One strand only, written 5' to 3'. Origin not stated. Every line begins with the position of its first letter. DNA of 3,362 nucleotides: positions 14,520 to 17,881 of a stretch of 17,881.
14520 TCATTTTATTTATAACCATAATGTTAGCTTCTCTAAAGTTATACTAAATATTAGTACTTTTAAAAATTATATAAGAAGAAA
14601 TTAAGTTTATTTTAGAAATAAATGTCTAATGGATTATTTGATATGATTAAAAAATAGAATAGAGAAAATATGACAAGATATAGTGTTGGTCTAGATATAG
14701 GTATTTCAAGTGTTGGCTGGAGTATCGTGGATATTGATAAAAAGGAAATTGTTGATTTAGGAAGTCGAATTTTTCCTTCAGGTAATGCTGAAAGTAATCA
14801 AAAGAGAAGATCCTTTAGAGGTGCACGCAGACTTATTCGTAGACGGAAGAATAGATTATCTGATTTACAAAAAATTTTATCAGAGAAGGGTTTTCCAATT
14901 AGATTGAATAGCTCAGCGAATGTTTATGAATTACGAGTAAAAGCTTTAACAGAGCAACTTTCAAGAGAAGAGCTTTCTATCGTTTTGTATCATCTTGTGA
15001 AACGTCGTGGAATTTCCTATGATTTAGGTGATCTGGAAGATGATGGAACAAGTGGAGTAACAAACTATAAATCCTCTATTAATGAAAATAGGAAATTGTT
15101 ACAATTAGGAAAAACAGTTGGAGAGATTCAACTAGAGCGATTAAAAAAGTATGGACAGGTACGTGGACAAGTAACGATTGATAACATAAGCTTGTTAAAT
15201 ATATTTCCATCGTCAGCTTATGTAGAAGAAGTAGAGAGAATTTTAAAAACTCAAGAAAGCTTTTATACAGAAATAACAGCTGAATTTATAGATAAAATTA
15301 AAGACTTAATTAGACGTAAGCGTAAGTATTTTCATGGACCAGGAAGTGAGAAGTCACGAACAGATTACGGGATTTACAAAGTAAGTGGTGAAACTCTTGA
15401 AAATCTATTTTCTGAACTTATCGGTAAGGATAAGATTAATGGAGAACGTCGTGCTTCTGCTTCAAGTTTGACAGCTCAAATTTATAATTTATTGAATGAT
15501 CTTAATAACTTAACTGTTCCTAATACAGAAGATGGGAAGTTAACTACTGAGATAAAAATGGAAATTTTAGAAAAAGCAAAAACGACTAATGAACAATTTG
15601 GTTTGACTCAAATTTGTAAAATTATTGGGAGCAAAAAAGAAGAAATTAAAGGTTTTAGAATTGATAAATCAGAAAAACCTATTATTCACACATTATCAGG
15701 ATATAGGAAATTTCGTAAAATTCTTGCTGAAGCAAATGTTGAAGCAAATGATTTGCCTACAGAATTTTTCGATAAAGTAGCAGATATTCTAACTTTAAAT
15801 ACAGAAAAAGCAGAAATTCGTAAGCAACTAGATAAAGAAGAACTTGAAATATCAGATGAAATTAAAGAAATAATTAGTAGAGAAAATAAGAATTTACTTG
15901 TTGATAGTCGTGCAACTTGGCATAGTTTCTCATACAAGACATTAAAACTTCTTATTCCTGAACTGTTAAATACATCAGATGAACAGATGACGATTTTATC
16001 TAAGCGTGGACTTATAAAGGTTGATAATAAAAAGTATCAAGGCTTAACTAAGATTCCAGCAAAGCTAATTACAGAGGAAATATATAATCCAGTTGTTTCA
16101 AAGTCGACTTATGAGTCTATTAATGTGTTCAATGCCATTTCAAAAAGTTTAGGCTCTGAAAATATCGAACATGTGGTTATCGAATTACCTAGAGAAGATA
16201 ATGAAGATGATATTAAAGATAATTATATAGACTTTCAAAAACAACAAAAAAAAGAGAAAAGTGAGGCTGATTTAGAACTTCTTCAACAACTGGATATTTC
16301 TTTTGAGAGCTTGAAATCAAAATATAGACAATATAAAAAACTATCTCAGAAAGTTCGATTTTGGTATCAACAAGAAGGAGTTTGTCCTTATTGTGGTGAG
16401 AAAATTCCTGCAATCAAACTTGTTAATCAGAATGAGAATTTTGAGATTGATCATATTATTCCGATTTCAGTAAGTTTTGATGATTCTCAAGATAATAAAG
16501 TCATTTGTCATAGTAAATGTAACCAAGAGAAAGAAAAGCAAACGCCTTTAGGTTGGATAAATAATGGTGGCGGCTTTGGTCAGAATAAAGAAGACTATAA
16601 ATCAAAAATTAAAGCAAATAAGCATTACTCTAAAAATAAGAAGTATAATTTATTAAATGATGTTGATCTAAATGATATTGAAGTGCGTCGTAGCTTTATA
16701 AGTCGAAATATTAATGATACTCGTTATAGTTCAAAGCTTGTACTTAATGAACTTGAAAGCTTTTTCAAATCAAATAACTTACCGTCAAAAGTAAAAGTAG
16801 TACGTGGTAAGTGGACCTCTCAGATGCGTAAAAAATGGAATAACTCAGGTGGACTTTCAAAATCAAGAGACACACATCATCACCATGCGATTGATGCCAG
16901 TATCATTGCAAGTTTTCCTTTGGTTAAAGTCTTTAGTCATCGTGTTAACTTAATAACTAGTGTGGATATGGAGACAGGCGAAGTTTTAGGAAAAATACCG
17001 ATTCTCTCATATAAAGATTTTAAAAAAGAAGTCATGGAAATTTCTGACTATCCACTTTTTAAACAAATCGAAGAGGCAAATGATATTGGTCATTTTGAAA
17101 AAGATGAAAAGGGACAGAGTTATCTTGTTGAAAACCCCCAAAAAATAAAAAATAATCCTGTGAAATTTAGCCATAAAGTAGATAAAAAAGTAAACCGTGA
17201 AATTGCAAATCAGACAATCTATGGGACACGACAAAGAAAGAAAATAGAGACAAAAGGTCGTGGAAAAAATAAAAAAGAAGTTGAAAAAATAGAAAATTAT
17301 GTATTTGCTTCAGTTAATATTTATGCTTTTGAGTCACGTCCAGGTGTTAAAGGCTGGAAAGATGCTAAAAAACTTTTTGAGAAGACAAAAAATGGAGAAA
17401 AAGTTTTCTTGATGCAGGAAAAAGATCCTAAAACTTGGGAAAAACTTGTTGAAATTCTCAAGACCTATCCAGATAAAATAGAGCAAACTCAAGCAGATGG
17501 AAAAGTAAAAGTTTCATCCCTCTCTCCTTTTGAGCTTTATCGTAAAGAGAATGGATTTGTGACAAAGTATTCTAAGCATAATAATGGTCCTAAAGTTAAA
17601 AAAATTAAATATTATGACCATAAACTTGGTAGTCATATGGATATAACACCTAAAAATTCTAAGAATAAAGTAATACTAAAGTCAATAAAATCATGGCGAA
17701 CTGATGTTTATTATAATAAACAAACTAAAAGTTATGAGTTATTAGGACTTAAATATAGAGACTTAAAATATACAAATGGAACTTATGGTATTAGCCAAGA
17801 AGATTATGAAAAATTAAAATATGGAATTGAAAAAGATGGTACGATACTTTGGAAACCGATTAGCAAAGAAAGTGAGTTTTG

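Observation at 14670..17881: Unannotated, catalytically intact Cas9 (St1Cas9-like, type II-A) running off the 3' end of the window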

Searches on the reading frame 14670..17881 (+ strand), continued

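Call 51: find_homologous_proteins(query=L007:6416-7300:+, max_evalue=1e-60)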
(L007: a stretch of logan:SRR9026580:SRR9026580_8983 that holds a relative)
Query L007:6416-7300:+ (295 aa): 392 proteins with E <= 1e-60 among 8000 candidates; the best 120 are listed.
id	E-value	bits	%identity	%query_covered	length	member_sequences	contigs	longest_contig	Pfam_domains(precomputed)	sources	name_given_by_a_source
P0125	2.0e-190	649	98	100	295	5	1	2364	PF01867.22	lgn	-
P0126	7.9e-166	568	85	100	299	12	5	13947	PF01867.22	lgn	-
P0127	1.8e-165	567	86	99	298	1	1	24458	PF01867.22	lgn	-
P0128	3.8e-164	563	84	100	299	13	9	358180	PF01867.22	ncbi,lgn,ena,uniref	ncbi:type II CRISPR-associated endonuclease Cas1 [Lactococcus sp.]|uniref:type II CRISPR-associated 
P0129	4.4e-155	533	79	100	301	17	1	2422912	PF01867.22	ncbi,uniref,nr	ncbi:subtype II CRISPR-associated endonuclease Cas1 [Liquorilactobacillus hordei]|uniref:CRISPR-asso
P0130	5.8e-155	533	80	100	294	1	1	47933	PF01867.22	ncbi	ncbi:type II CRISPR-associated endonuclease Cas1 [Lactovum odontotermitis]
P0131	6.2e-155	533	80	100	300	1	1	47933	PF01867.22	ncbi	ncbi:type II CRISPR-associated endonuclease Cas1 [Lactovum odontotermitis]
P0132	4.4e-153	527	78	100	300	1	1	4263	PF01867.22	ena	-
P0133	2.1e-152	524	79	100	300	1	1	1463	PF01867.22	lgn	-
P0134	2.4e-151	521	77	100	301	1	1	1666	PF01867.22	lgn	-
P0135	1.8e-150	518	77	100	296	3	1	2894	PF01867.22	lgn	-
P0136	2.0e-150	518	75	100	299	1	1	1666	PF01867.22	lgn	-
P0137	5.6e-150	516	78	100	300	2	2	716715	PF01867.22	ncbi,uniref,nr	ncbi:type II CRISPR-associated endonuclease Cas1 [Lactococcus nasutitermitis]|uniref:CRISPR-associat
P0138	5.1e-142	490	72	100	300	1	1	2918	PF01867.22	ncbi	ncbi:MAG: type II CRISPR-associated endonuclease Cas1 [Lactovum sp.]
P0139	1.5e-138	479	70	100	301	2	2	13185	PF01867.22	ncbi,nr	ncbi:MAG: type II CRISPR-associated endonuclease Cas1 [Streptococcaceae bacterium]|nr:type II CRISPR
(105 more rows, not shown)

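Call 52: find_encoding_contigs(protein=P0138, flank=5000, max_places=4)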
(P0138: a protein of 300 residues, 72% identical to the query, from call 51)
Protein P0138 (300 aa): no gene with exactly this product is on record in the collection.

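Call 53: list_cluster_members(proteins=[P0138])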
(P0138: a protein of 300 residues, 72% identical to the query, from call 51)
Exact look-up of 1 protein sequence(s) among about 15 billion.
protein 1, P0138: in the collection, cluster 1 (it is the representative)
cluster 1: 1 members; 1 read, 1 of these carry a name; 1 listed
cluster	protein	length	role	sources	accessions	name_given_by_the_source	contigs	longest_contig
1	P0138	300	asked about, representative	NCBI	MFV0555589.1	MAG: type II CRISPR-associated endonuclease Cas1 [Lactovum sp.]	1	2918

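Call 54: search_protein_families(library=ncbifam, proteins=[P0138])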
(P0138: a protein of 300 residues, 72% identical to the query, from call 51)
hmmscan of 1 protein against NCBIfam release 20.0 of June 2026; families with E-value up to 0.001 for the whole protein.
P0138 (300 aa): 9 families
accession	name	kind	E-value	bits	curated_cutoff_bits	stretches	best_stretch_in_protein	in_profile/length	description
TIGR03639.1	cas1_NMENI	exception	1.5e-87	293.5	120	1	3-279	1-278/278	type II CRISPR-associated endonuclease Cas1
TIGR00287.1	cas1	equivalog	9e-26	90.7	71.7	1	9-226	6-245/327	CRISPR-associated endonuclease Cas1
NF049935.1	cas4g_cas1g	exception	1.4e-18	66.7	560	1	9-226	221-459/546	CRISPR-associated endonuclease Cas4g/Cas1g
TIGR04329.1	cas1_PREFRAN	exception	7.4e-18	64.7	300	1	8-237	12-253/317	type V CRISPR-associated endonuclease Cas1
TIGR04093.1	cas1_CYANO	exception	1.9e-16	60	385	1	9-226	14-247/334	type I-D CRISPR-associated endonuclease Cas1d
TIGR03640.1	cas1_DVULG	exception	6.5e-10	38.7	385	1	9-226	10-253/340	type I-C CRISPR-associated endonuclease Cas1c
TIGR03641.1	cas1_HMARI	exception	6.3e-09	35.6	304.1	1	16-226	13-237/324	type I-B CRISPR-associated endonuclease Cas1b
TIGR03983.1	cas1_MYXAN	equivalog_domain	6.5e-06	25.3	358.05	1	169-230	203-264/347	type I-MYXAN CRISPR-associated endonuclease Cas1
TIGR03638.1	cas1_ECOLI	exception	3.6e-05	23.1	215.6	1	25-213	33-212/269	type I-E CRISPR-associated endonuclease Cas1e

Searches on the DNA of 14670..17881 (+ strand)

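Call 37: search_dna_similar(query=L003:11415-14650:+, collection=phages, mode=near, max_evalue=1, max_rows=30)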
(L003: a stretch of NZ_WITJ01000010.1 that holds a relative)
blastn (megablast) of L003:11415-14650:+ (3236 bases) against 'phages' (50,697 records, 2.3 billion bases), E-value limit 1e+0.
Records with a match: 26; places in all: 32; records where one place covers at least 80% of the query: 0.
Best place of each record, by identity: >=99% 23; 90-95% 3.
By first word of the organism name: Lactococcus 20; Bacteriophage 6.
By host as written in the record: Lactococcus lactis SMQ-86 11; - 8; Lactococcus lactis 4; Lactococcus lactis subsp. cremoris TIFN6 1; Lactococcus lactis IL1403 1; Lactococcus lactis subsp. lactis Il1403 1.
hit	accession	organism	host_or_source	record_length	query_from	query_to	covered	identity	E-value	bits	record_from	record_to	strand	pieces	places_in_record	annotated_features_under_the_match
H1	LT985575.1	Bacteriophage sp.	-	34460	1162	3109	2%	100.0%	7e-5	113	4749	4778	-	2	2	record has no annotation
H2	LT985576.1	Bacteriophage sp.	-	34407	1162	3109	2%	100.0%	7e-5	113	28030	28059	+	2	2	record has no annotation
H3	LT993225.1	Bacteriophage sp.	-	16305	1162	3109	2%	100.0%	7e-5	113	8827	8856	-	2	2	record has no annotation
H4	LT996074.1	Bacteriophage sp.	-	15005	1162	3109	2%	100.0%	7e-5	113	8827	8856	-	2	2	record has no annotation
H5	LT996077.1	Bacteriophage sp.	-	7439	1162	3109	2%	100.0%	7e-5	113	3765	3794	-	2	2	record has no annotation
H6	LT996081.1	Bacteriophage sp.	-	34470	1162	3109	2%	100.0%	7e-5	113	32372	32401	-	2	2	record has no annotation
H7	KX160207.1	Lactococcus phage 53801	Lactococcus lactis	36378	559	597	1%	94.9%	2e-6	62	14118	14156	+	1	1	small subunit terminase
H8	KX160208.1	Lactococcus phage 53802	Lactococcus lactis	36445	559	597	1%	94.9%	2e-6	62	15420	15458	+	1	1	terminase small subunit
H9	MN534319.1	Lactococcus phage proPhi6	Lactococcus lactis subsp. cremoris TIFN6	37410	559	597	1%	94.9%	2e-6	62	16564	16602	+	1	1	terminase small subunit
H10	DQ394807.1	Lactococcus phage ul36.k1t1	Lactococcus lactis SMQ-86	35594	897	927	1%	100.0%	2e-5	58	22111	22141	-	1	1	unknown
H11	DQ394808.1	Lactococcus phage ul36.t1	Lactococcus lactis SMQ-86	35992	897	927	1%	100.0%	2e-5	58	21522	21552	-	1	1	unknown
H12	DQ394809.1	Lactococcus phage ul36.t1k1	Lactococcus lactis SMQ-86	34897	897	927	1%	100.0%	2e-5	58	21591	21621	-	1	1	unknown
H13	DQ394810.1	Lactococcus phage phismq86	-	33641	897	927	1%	100.0%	2e-5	58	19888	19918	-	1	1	unknown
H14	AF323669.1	Lactococcus phage bIL286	Lactococcus lactis IL1403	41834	2484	2514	1%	100.0%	2e-5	58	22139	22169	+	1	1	orf45: capsid protein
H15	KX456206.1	Lactococcus phage 28201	Lactococcus lactis SMQ-86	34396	897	927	1%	100.0%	2e-5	58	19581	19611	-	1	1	capsid protein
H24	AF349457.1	Lactococcus phage ul36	-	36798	1228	1255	1%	100.0%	1e-3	53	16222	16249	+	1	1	unknown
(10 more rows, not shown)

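Call 38: search_dna_similar(query=L004:14004-16648:+, collection=phages, mode=near, max_evalue=1, max_rows=30)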
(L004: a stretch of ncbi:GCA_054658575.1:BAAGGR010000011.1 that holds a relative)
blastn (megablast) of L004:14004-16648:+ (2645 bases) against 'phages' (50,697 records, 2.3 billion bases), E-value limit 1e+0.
No match.

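Call 39: get_annotated_region(hit=H1, flank=40)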
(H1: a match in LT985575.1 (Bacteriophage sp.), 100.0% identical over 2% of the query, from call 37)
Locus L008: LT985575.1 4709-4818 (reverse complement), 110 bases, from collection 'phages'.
description: unidentified phage genome assembly, complete genome: monopartite.
organism: Bacteriophage sp. (NCBI taxid 38018)
taxonomy: Viruses
host: -; source: -; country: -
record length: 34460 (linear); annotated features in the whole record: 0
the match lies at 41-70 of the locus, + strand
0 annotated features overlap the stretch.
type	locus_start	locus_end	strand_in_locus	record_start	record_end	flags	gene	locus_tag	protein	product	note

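Call 40: get_annotated_region(hit=H7, flank=40)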
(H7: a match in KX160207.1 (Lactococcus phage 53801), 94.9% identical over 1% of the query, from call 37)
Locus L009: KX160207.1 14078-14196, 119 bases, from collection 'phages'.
description: Lactococcus phage 53801, complete genome.
organism: Lactococcus phage 53801 (NCBI taxid 1868849)
taxonomy: Viruses; Duplodnaviria; Heunggongvirae; Uroviricota; Caudoviricetes
host: Lactococcus lactis; source: -; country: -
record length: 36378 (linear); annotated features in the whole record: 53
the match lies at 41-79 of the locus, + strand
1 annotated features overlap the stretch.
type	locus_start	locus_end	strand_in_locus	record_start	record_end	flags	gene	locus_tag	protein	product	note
CDS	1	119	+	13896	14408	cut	-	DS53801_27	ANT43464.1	small subunit terminase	-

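Call 41: get_annotated_region(hit=H10, flank=40)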
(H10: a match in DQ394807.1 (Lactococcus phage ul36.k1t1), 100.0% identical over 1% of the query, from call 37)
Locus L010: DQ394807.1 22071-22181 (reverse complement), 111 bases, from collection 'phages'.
description: Lactococcus phage ul36.k1t1, complete genome.
organism: Lactococcus phage ul36.k1t1 (NCBI taxid 374526)
taxonomy: Viruses; Duplodnaviria; Heunggongvirae; Uroviricota; Caudoviricetes
host: Lactococcus lactis SMQ-86; source: -; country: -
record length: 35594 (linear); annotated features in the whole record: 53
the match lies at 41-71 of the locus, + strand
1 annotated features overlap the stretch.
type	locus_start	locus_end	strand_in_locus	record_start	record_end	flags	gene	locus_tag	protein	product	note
CDS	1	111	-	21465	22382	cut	-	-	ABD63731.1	unknown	ORF35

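Call 42: get_annotated_region(hit=H14, flank=40)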
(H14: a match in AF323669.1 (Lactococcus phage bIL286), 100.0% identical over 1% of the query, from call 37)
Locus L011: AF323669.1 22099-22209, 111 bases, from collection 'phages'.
description: Bacteriophage bIL286, complete genome.
organism: Lactococcus phage bIL286 (NCBI taxid 151536)
taxonomy: Viruses; Duplodnaviria; Heunggongvirae; Uroviricota; Caudoviricetes; Sandinevirus
host: Lactococcus lactis IL1403; source: -; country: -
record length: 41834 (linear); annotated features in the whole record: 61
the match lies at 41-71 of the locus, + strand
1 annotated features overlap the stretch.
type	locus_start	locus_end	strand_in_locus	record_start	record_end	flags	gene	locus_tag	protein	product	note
CDS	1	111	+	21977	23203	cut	orf45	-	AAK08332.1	capsid protein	-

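Call 43: get_annotated_region(hit=H24, flank=40)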
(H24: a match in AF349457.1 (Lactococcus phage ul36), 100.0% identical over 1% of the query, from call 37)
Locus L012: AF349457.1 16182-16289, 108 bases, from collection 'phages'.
description: Lactococcus phage ul36, complete genome.
organism: Lactococcus phage ul36 (NCBI taxid 114416)
taxonomy: Viruses; Duplodnaviria; Heunggongvirae; Uroviricota; Caudoviricetes
host: -; source: -; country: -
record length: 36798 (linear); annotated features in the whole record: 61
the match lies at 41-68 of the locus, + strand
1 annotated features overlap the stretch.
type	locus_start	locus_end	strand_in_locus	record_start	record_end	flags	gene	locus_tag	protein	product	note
CDS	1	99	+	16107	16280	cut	-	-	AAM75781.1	unknown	ORF57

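Call 45: search_dna_similar(query=L005:14613-16232:+, collection=phages, mode=near, max_evalue=1, max_rows=20)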
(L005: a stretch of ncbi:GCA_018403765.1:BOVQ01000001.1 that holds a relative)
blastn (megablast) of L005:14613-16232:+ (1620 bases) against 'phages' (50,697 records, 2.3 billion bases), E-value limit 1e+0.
No match.

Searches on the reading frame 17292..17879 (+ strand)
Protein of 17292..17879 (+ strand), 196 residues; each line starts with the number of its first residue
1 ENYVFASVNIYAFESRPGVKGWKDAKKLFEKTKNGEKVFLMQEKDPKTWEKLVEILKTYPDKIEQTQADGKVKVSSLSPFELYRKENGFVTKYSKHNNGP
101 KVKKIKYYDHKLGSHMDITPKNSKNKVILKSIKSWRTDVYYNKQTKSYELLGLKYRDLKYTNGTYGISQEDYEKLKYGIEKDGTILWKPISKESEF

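Call 26: find_homologous_proteins(query=window:17292-17879:+, max_evalue=1e-20)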
Query seq(196 aa) (196 aa): 3 proteins with E <= 1e-20 among 141 candidates.
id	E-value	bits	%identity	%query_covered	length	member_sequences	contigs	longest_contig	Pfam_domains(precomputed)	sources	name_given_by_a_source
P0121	1.7e-38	150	53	80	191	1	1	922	PF18061.7,PF18070.7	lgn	-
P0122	2.1e-37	147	53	80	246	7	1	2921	PF18061.7,PF18070.7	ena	-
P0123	3.3e-26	110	45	69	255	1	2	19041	PF18061.7,PF18070.7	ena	-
